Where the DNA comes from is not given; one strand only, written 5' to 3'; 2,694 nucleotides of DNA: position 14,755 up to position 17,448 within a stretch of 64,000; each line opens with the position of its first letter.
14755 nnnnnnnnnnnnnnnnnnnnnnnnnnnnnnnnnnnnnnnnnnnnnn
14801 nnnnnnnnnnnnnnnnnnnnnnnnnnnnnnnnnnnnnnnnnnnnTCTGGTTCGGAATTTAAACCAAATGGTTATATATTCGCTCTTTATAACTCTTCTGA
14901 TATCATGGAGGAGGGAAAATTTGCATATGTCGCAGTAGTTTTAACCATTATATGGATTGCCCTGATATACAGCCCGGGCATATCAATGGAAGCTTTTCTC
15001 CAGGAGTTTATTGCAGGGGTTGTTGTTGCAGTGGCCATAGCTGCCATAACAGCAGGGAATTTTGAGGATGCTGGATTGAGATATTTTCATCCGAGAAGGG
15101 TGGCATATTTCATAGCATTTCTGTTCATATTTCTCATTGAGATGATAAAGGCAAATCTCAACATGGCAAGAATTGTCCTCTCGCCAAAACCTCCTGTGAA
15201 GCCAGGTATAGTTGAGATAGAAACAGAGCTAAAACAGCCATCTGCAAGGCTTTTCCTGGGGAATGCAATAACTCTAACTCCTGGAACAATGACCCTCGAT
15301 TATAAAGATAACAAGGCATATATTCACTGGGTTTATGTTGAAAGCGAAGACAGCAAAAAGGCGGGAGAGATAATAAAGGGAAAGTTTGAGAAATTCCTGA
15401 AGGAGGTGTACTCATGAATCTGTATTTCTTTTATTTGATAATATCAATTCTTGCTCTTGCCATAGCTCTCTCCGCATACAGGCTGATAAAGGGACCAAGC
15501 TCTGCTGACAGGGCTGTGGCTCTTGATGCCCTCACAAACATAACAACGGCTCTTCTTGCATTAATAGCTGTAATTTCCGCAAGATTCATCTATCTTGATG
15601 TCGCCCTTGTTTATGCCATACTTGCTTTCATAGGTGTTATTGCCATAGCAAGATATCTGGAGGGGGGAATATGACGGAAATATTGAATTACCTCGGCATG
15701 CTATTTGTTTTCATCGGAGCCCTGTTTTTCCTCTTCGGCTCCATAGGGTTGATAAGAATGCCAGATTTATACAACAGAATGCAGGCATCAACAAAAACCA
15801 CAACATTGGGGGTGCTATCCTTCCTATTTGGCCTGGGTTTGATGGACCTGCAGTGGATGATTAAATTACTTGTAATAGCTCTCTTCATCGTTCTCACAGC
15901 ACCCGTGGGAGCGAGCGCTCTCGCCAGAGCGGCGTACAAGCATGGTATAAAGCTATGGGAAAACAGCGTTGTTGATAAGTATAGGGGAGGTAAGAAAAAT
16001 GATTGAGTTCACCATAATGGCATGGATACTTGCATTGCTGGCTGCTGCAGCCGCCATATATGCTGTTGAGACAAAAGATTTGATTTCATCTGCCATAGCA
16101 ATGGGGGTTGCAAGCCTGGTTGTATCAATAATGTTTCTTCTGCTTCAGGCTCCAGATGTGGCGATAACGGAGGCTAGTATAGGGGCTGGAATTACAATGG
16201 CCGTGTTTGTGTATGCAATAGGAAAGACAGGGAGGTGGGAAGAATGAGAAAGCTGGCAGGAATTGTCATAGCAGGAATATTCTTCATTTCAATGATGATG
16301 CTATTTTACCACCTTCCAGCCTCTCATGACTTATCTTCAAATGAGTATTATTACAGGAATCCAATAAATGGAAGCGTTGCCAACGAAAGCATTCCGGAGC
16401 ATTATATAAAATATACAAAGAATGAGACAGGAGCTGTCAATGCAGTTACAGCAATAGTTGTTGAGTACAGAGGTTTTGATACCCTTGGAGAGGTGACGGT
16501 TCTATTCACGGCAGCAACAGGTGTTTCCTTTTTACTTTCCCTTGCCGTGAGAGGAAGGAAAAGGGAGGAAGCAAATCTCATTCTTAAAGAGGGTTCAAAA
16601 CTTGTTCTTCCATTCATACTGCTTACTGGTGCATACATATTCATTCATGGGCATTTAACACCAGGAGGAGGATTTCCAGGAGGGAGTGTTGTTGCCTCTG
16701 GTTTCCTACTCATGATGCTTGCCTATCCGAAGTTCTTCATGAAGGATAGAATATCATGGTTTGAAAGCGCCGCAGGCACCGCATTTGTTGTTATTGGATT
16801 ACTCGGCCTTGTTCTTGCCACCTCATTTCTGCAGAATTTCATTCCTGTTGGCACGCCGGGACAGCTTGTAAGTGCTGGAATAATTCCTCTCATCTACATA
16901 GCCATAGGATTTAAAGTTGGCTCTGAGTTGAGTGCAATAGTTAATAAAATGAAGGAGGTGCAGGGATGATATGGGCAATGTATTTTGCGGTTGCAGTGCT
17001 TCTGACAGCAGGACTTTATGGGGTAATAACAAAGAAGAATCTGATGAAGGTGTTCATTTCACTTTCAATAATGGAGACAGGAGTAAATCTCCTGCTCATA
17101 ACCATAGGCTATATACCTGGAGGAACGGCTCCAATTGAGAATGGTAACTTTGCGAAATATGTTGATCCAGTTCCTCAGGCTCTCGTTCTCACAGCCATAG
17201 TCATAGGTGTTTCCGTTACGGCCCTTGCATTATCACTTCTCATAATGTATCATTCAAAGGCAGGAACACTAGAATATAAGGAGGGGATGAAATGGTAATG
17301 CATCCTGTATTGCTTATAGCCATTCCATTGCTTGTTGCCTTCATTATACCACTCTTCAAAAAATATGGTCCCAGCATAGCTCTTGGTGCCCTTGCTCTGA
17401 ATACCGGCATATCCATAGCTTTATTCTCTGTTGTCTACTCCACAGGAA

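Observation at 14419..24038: Thirteen-gene Mrp-Mbh-type complex whose large subunit cannot bind a [NiFe] site (Mbx/Mbs-like), with a divergent Lrp-family regulator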

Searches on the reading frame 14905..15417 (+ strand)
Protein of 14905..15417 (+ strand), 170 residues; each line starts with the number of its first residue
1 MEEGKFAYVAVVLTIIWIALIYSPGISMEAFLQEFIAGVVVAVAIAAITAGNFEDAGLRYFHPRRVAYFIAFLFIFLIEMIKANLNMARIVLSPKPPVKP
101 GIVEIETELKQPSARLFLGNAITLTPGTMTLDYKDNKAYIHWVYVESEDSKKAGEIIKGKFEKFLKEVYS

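Call 3: search_protein_families(library=pfam, proteins=[window:14905-15417:+])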
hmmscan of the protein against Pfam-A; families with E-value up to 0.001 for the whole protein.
window:14905-15417:+ (170 aa): 1 family
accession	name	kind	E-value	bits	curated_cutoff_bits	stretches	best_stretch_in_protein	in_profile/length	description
PF01899.21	MNHE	-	3.9e-38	130.9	27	1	11-168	2-145/145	Na+/H+ ion antiporter subunit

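Call 41: search_protein_families(library=ncbifam, max_evalue=0.00001, proteins=[window:14905-15417:+])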
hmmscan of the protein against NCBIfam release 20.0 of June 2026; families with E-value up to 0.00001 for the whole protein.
window:14905-15417:+ (170 aa): 14 families
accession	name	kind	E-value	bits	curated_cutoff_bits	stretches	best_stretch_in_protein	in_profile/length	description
TIGR00942.1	2a6301s05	subfamily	5.2e-35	120.5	212.25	1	33-169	11-143/144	multicomponent Na+:H+ antiporter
NF006245.0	PRK08383.1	subfamily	6.3e-28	97.8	192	1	9-166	6-164/168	putative monovalent cation/H+ antiporter subunit E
NF009292.0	PRK12651.1-3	equivalog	5.7e-23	81.7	213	1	10-169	8-157/158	Na+/H+ antiporter subunit E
NF009295.0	PRK12652.1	equivalog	1.2e-21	77.3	290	1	13-166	172-321/368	monovalent cation/H+ antiporter subunit E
NF006244.0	PRK08382.1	equivalog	1.8e-21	77.1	226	1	14-169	36-200/201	putative monovalent cation/H+ antiporter subunit E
NF006518.0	PRK08965.1-2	equivalog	6.8e-21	74.8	159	1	9-169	15-165/166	Na+/H+ antiporter subunit E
NF009291.0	PRK12651.1-1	equivalog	9.5e-21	74.4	228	1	9-168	7-156/159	Na+/H+ antiporter subunit E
NF006519.0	PRK08965.1-3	equivalog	7.3e-18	64.9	190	1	8-168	5-155/158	Na+/H+ antiporter subunit E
NF006517.0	PRK08965.1-1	equivalog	8.7e-18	65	180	1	11-168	9-159/161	Na+/H+ antiporter subunit E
NF006520.0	PRK08965.1-4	equivalog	1.8e-17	63.7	175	1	7-169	8-161/162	Na+/H+ antiporter subunit E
NF004922.0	PRK06279.1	equivalog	2.4e-15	56.7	99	1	65-169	2-99/100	putative monovalent cation/H+ antiporter subunit E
NF009240.0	PRK12596.1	equivalog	2.1e-14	53.7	277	1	33-169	27-159/171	putative monovalent cation/H+ antiporter subunit E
NF005131.0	PRK06580.1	equivalog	7.1e-10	39.1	121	1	69-162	9-101/107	putative monovalent cation/H+ antiporter subunit E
NF006521.0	PRK08965.1-5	equivalog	4.9e-09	36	141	1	10-150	19-151/180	Na+/H+ antiporter subunit E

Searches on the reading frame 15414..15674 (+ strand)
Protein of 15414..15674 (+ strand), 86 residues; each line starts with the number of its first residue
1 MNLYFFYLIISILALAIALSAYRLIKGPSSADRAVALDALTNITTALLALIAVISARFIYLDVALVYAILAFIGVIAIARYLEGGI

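Call 3: search_protein_families(library=pfam, proteins=[window:15414-15674:+])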
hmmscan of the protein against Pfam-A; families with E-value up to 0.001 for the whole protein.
window:15414-15674:+ (86 aa): 1 family
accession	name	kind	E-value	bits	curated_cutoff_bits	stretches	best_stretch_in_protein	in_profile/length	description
PF04066.18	MrpF_PhaF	-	2.4e-17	63.5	23.3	1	31-83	1-53/53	Multiple resistance and pH regulation protein F (MrpF / PhaF)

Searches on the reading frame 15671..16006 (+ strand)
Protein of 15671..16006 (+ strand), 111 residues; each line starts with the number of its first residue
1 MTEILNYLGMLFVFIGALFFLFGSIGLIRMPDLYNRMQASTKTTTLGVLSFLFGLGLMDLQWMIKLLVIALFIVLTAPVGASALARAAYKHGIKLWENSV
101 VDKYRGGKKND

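Call 3: search_protein_families(library=pfam, proteins=[window:15671-16006:+])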
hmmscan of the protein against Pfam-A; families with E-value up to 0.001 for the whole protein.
window:15671-16006:+ (111 aa): 1 family
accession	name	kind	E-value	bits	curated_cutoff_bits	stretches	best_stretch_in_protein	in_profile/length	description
PF03334.19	PhaG_MnhG_YufB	-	6e-26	90.9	23.4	1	12-89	1-80/80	Na+/H+ antiporter subunit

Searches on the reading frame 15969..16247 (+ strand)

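Call 3: search_protein_families(library=pfam, proteins=[window:15969-16247:+])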
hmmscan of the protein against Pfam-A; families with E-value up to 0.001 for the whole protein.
window:15969-16247:+ (92 aa): 1 family
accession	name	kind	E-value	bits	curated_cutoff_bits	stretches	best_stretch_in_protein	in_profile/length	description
PF13244.11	MbhD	-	4e-20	72.2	27.2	1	23-89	1-67/67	MBH, subunit D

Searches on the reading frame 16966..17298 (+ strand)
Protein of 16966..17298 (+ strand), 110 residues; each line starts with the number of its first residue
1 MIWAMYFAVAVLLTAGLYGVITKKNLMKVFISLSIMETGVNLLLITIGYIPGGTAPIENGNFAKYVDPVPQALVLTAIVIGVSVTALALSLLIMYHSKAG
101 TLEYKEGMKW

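Call 3: search_protein_families(library=pfam, proteins=[window:16966-17298:+])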
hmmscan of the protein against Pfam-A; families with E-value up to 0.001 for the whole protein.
window:16966-17298:+ (110 aa): 1 family
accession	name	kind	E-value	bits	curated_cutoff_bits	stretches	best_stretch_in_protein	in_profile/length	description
PF00420.29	Oxidored_q2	-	6.1e-25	87.2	26.1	1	5-106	2-89/95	NADH-ubiquinone/plastoquinone oxidoreductase chain 4L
